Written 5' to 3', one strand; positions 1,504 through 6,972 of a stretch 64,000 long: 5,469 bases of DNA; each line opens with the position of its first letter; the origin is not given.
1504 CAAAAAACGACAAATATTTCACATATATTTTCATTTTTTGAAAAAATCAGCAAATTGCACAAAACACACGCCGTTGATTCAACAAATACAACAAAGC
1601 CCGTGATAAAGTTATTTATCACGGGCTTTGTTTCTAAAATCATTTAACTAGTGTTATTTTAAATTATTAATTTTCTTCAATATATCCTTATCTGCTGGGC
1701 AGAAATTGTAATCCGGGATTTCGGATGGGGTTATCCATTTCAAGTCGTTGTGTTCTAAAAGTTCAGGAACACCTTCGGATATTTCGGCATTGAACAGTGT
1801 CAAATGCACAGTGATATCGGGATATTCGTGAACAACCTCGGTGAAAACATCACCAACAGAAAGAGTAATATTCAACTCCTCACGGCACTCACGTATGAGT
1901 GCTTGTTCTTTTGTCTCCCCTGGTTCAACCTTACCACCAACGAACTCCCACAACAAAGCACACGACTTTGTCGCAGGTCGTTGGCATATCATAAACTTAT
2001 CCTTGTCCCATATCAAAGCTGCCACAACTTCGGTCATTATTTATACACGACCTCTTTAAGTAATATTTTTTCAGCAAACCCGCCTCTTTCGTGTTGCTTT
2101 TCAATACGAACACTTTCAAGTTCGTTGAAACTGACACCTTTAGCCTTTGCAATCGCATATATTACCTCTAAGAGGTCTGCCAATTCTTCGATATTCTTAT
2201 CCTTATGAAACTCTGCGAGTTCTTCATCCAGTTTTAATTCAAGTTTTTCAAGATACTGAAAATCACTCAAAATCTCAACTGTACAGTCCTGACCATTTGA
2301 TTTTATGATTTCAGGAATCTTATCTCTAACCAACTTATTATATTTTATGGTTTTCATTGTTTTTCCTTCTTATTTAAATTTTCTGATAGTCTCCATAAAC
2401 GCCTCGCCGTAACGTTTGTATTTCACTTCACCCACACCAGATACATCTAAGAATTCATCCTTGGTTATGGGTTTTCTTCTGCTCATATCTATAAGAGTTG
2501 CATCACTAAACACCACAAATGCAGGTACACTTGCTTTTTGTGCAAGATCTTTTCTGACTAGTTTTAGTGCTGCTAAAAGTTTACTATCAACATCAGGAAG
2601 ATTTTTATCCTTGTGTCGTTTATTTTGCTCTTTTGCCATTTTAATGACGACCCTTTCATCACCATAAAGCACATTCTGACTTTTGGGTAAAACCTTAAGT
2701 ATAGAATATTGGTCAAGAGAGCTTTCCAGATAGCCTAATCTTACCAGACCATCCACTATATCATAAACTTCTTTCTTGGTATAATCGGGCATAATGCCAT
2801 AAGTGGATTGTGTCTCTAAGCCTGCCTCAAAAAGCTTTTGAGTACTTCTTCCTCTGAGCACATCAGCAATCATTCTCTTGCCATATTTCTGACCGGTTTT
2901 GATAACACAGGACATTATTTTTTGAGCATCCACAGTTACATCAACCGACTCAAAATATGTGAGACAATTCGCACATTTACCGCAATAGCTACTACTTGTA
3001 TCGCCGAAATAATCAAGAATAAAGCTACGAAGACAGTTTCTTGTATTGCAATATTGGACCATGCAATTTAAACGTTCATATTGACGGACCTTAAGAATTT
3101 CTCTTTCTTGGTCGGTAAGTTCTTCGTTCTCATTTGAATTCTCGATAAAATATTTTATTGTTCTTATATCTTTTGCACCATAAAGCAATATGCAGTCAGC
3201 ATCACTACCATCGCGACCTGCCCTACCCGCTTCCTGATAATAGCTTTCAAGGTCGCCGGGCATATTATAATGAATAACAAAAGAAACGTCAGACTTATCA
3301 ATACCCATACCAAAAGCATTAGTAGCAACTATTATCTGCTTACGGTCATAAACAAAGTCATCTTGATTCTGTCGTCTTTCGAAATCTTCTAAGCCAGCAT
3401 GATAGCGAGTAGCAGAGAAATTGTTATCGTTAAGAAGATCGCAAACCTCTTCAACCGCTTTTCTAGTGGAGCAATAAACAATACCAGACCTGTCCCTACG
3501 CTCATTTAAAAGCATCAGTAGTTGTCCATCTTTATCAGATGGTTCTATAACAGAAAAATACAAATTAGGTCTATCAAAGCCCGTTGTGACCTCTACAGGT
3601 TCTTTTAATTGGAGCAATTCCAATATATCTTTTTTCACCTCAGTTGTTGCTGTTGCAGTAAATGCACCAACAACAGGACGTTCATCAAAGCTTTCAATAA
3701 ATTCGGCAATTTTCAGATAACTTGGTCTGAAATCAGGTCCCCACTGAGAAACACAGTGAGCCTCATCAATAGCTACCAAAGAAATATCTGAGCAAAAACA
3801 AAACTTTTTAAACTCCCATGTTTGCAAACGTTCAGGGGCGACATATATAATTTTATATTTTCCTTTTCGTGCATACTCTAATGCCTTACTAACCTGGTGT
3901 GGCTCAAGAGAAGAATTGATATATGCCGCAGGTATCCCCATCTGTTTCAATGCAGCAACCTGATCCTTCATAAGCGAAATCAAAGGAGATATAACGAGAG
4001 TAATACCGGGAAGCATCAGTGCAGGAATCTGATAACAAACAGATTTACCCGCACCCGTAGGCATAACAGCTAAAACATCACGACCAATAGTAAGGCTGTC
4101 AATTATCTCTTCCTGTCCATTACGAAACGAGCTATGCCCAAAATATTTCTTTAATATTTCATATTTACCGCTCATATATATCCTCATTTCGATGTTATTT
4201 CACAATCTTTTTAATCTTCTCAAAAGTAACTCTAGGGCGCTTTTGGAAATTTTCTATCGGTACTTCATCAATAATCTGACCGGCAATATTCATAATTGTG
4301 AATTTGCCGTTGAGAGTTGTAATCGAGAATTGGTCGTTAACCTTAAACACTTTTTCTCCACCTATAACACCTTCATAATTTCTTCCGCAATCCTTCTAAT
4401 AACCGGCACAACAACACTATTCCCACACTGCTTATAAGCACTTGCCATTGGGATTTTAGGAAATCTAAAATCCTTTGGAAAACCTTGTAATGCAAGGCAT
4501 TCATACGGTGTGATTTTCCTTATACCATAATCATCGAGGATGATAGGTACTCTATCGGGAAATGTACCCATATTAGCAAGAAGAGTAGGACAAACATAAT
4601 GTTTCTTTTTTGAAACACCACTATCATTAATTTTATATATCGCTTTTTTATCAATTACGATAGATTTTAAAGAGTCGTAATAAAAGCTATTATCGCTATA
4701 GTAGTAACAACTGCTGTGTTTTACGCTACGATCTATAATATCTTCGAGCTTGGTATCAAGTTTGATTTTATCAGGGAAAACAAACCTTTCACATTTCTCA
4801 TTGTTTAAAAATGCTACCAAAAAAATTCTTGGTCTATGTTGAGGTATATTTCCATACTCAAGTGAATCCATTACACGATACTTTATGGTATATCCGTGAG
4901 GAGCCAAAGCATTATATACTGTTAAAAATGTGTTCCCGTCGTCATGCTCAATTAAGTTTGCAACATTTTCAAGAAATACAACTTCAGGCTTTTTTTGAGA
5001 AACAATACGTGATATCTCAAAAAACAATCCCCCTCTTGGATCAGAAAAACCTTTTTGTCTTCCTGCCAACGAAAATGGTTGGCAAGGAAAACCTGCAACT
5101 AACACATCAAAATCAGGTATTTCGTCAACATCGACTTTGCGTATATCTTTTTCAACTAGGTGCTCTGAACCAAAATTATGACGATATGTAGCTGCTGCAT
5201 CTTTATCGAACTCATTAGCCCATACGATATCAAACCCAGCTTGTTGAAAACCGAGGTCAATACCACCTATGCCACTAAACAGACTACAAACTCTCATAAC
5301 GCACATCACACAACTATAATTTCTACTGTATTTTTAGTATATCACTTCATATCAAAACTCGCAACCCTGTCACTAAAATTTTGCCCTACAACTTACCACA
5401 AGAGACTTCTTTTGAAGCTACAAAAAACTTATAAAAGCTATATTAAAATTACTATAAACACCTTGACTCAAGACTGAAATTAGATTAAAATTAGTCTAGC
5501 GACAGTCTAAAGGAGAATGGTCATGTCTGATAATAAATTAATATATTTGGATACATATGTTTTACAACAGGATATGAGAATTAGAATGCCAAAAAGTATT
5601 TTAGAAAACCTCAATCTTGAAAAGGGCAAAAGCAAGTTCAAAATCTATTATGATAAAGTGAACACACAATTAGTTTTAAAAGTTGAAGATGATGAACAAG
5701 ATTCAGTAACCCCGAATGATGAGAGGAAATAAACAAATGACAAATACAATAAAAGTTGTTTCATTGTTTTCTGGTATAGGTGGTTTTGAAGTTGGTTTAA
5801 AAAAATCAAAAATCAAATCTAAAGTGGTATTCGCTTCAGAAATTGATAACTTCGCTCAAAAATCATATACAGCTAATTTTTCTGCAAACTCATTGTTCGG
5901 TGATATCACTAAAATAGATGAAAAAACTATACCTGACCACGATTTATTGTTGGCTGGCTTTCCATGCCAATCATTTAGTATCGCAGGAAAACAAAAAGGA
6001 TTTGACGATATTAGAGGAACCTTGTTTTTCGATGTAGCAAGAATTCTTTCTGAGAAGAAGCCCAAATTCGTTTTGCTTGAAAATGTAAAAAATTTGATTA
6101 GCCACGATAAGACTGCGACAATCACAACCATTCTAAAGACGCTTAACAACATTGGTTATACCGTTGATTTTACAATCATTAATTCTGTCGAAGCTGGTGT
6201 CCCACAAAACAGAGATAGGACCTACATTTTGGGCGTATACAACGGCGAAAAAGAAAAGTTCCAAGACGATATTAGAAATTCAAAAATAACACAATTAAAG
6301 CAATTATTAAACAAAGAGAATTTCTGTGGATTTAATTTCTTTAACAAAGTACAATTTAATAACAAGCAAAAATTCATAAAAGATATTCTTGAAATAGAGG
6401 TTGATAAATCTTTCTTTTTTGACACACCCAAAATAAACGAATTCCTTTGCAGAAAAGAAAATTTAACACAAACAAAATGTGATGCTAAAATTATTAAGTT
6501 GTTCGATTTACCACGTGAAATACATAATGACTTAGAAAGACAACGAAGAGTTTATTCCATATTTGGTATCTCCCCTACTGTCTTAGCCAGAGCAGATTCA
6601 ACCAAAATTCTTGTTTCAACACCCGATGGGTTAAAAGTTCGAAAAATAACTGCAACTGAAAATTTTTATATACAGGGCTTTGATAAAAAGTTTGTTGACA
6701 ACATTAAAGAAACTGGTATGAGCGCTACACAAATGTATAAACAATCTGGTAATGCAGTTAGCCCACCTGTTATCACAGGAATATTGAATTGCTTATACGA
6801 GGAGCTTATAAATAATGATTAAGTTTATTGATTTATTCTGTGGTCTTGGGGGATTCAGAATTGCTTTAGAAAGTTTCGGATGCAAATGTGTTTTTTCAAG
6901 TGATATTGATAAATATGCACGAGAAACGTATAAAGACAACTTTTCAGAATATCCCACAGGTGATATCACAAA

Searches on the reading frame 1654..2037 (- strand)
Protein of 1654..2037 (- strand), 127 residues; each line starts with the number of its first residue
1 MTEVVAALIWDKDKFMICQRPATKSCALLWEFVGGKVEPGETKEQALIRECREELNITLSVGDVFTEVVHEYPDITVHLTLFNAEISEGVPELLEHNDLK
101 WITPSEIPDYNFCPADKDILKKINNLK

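Call 6: search_protein_families(library=ncbifam, proteins=[window:1654-2037:-], max_evalue=0.1)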
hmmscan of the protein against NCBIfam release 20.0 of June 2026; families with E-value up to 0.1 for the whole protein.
window:1654-2037:- (127 aa): 21 families
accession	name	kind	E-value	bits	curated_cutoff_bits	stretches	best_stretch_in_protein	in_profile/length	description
NF006530.0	PRK08999.1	equivalog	7.1e-33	114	245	1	3-123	7-128/315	Nudix family hydrolase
NF007834.0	PRK10546.1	equivalog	3e-30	104.8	156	1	1-121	3-123/135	pyrimidine (deoxy)nucleoside triphosphate diphosphatase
TIGR00586.1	mutt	equivalog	1.5e-23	83.2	97.9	1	5-124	9-128/129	8-oxo-dGTP diphosphatase MutT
NF008044.0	PRK10776.1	equivalog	1.6e-22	79.8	148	1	11-125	14-128/130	8-oxo-dGTP diphosphatase MutT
NF012016.0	PRK15472.1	equivalog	9.4e-09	35.1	95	1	4-64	6-67/141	nucleoside triphosphatase NudI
NF003785.0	PRK05379.1-1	equivalog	1.2e-06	28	418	1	5-82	206-292/347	bifunctional nicotinamide-nucleotide adenylyltransferase/Nudix hydroxylase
NF001936.0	PRK00714.1-3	equivalog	1.3e-05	25.1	118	1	12-75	22-76/155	RNA pyrophosphohydrolase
NF052459.1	OxoGTPPhMutT1Mycb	equivalog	1.5e-05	24.3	475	1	30-123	31-125/292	8-oxo-(d)GTP phosphatase MutT1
TIGR02705.1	nudix_YtkD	equivalog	2.5e-05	23.9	154.4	1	31-55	48-72/156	RNA deprotection pyrophosphohydrolase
NF001299.0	PRK00241.1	equivalog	5.2e-05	22.8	158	1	7-59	140-190/263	NAD(+) diphosphatase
NF006961.0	PRK09438.1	equivalog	7e-05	22.3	103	1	28-62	32-66/151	dihydroneopterin triphosphate diphosphatase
NF041652.1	Nud_hyd_Dein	equivalog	0.0007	19.9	200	1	21-79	36-94/152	Nudix hydrolase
NF001937.0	PRK00714.1-4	equivalog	0.0022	17.7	139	1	8-58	15-61/161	RNA pyrophosphohydrolase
NF001938.0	PRK00714.1-5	equivalog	0.0027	17.1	116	1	7-58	19-75/172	RNA pyrophosphohydrolase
NF001934.0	PRK00714.1-1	equivalog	0.0029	17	241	1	27-58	30-61/176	RNA pyrophosphohydrolase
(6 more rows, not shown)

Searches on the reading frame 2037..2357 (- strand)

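Call 6: search_protein_families(library=ncbifam, proteins=[window:2037-2357:-], max_evalue=0.1)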
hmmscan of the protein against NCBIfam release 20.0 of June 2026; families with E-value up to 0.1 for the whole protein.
window:2037-2357:- (106 aa): 1 family
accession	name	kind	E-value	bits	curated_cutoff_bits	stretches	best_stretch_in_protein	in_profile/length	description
NF005502.0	PRK07117.1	equivalog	0.0057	16.8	79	1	35-64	49-76/82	acyl carrier protein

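Call 21: search_protein_families(library=pfam, proteins=[window:2037-2357:-], max_evalue=1)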
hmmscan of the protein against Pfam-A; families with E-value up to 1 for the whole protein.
window:2037-2357:- (106 aa): 4 families
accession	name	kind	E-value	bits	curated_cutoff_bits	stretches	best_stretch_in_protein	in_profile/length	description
PF12643.12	MazG-like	-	0.0016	19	27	1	35-87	7-66/85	MazG-like family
PF17619.7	SCVP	-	0.0021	19.2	26.2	1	49-100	10-60/96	Secreted clade V proteins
PF01503.22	PRA-PH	-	0.019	15.8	21.3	1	38-81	29-79/86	Phosphoribosyl-ATP pyrophosphohydrolase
PF13040.11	Fur_reg_FbpB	-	0.23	11.5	25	1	28-45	18-35/39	Fur-regulated basic protein B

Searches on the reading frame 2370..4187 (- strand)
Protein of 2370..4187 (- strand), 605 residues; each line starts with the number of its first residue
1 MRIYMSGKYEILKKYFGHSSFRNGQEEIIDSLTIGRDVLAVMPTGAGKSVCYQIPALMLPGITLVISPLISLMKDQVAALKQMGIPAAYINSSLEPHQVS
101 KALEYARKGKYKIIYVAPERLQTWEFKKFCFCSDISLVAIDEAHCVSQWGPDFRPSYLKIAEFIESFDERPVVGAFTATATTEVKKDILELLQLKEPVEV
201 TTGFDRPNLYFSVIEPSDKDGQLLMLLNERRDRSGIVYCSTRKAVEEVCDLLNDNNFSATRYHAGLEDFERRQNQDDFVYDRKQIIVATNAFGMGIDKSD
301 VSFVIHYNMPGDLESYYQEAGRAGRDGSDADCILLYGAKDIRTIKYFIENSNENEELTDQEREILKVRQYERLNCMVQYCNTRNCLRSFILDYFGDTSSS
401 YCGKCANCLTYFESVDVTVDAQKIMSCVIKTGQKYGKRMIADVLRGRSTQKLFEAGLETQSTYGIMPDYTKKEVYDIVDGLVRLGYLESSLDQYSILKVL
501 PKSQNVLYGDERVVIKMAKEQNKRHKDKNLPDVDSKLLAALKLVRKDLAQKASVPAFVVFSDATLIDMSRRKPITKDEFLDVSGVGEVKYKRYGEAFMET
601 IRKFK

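Call 6: search_protein_families(library=ncbifam, proteins=[window:2370-4187:-], max_evalue=0.1)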
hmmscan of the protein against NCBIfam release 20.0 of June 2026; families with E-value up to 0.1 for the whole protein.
window:2370-4187:- (605 aa): 35 families (the best 25 are shown)
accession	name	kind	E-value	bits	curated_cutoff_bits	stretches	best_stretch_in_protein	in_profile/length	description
TIGR01389.1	recQ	equivalog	3.6e-224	745.6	640.2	1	10-603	3-590/591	DNA helicase RecQ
NF008279.0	PRK11057.1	equivalog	2.8e-170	567.7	1015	1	8-603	13-601/608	ATP-dependent DNA helicase RecQ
TIGR00614.1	recQ_fam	subfamily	9.9e-139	463.1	219.8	1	10-465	1-466/470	RecQ family ATP-dependent DNA helicase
NF041063.1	DpdF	equivalog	1.6e-53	182.5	550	1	13-344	132-490/813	protein DpdF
NF008744.0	PRK11776.1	equivalog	1.8e-24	86.1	524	1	25-365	31-373/460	ATP-dependent RNA helicase DbpA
NF053631.1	RNA_helic_CshA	equivalog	6.6e-24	84.6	646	1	17-353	18-357/434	degradosome RNA helicase CshA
NF008394.0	PRK11192.1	equivalog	2.7e-21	75.9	507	2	131-345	146-360/441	ATP-dependent RNA helicase SrmB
NF053711.1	RNA_heli_RhlE1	exception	1.5e-16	60.2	750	1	219-344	231-356/434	RNA helicase RhlE1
NF008642.0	PRK11634.1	equivalog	9.9e-16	57.2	989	1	24-350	32-362/628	DEAD/DEAH family ATP-dependent RNA helicase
TIGR03817.1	DECH_helic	hypoth_equivalog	5.9e-14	51.2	874.1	2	233-335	283-382/742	helicase/secretion neighborhood putative DEAH-box helicase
NF002340.1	PRK01297.1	equivalog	4.2e-13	48.9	564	1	111-340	128-357/372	ATP-dependent RNA helicase RhlB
NF053636.1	DDHlcsCsdAPsy1082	equivalog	2.4e-12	46.2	890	1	226-333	237-344/512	DEAD/DEAH box helicase CsdA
TIGR04121.1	DEXH_lig_assoc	equivalog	4.1e-11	41.3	850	1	231-389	247-404/804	ligase-associated DNA damage response DEXH box helicase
NF003419.0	PRK04837.1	equivalog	5.8e-11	41.8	588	1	176-335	197-359/424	ATP-dependent RNA helicase RhlB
NF007882.0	PRK10590.1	equivalog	1.9e-09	37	743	1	112-335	127-348/456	ATP-dependent RNA helicase RhlE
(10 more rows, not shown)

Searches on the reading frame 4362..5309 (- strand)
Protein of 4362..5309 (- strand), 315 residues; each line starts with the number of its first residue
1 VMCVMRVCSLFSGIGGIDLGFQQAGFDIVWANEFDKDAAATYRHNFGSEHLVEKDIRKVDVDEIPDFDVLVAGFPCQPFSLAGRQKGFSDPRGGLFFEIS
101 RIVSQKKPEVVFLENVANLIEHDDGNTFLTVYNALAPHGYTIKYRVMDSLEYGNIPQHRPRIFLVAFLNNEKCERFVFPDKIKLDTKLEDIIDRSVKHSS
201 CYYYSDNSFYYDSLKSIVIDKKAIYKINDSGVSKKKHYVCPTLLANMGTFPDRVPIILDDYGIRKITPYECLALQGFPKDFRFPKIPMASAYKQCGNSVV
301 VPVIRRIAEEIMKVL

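Call 3: search_protein_families(library=pfam, proteins=[window:4362-5309:-], max_evalue=0.1)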
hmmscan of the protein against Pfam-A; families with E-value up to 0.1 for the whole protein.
window:4362-5309:- (315 aa): 1 family
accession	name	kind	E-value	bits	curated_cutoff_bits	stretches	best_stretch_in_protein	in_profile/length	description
PF00145.23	DNA_methylase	-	2.7e-88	297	22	1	5-313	1-324/324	C-5 cytosine-specific DNA methylase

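Call 6: search_protein_families(library=ncbifam, proteins=[window:4362-5309:-], max_evalue=0.1)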
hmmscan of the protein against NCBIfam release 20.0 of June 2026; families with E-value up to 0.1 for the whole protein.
window:4362-5309:- (315 aa): 2 families
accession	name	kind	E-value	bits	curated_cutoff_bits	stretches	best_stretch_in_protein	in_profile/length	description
TIGR00675.1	dcm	superfamily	5e-94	315.6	100.65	1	8-311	2-329/329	DNA (cytosine-5-)-methyltransferase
NF007772.0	PRK10458.1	subfamily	1.8e-40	138.9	710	2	5-170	89-289/472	DNA cytosine methylase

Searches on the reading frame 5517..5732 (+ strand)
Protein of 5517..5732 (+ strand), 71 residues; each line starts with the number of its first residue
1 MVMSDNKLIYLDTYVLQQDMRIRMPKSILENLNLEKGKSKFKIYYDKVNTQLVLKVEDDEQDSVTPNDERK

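Call 21: search_protein_families(library=pfam, proteins=[window:5517-5732:+], max_evalue=1)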
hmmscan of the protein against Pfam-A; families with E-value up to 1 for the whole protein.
window:5517-5732:+ (71 aa): 0 families

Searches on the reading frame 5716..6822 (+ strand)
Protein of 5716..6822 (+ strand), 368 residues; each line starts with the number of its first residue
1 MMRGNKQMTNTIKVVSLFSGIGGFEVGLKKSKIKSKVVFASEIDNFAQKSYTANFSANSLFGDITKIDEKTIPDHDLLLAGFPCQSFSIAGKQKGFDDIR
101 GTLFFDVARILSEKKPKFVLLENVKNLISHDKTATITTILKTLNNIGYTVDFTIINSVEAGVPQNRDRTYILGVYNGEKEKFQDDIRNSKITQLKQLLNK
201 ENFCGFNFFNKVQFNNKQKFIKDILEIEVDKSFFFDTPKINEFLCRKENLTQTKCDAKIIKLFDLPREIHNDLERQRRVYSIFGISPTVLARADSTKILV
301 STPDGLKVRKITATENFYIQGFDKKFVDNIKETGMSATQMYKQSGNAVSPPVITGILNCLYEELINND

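Call 3: search_protein_families(library=pfam, proteins=[window:5716-6822:+], max_evalue=0.1)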
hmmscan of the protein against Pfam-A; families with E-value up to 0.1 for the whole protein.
window:5716-6822:+ (368 aa): 2 families
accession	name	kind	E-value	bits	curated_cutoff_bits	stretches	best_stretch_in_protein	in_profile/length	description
PF00145.23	DNA_methylase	-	1.8e-81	274.5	22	1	12-358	1-320/324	C-5 cytosine-specific DNA methylase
PF02475.24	TRM5-TYW2_MTfase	-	0.046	14.1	28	1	8-67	34-92/164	TRM5/TYW2 methyltransferase domain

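Call 6: search_protein_families(library=ncbifam, proteins=[window:5716-6822:+], max_evalue=0.1)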
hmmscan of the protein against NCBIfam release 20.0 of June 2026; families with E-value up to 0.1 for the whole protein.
window:5716-6822:+ (368 aa): 2 families
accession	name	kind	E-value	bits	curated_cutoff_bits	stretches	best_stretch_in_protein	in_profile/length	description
TIGR00675.1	dcm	superfamily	3.1e-87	293.3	100.65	1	14-358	1-327/329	DNA (cytosine-5-)-methyltransferase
NF007772.0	PRK10458.1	subfamily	1.4e-37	129.4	710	2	69-248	164-338/472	DNA cytosine methylase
